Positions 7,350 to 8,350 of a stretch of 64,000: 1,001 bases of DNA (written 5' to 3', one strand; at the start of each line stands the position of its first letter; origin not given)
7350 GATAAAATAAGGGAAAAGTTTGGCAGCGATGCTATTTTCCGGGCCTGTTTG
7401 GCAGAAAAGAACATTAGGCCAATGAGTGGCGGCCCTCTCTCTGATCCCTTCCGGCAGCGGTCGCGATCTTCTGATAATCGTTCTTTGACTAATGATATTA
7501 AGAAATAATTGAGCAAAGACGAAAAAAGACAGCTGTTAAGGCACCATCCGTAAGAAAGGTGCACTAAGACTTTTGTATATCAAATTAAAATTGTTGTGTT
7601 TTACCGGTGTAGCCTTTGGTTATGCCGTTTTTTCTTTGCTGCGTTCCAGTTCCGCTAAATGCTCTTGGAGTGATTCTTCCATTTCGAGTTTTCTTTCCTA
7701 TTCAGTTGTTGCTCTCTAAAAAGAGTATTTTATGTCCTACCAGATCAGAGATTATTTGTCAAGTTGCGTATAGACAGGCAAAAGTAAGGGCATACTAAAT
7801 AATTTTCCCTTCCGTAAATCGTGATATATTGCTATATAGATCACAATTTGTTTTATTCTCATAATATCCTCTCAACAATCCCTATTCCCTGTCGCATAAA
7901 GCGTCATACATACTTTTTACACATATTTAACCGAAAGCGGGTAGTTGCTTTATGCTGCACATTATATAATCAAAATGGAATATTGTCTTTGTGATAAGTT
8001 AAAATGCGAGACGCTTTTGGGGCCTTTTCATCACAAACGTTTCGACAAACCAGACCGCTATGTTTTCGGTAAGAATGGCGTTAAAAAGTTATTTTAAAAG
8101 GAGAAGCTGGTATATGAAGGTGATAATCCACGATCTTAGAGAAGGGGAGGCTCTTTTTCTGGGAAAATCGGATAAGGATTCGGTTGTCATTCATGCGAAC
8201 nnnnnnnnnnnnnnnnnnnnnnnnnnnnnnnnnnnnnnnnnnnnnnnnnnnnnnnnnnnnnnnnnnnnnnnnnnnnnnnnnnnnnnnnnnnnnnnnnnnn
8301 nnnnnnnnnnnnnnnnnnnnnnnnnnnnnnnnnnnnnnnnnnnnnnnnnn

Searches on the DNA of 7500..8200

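Call 73: search_rna_families(source=window, start=7500, end=8200, threshold=evalue, max_evalue=1)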
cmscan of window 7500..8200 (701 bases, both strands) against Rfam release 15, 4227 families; matches with E-value up to 1: 0.
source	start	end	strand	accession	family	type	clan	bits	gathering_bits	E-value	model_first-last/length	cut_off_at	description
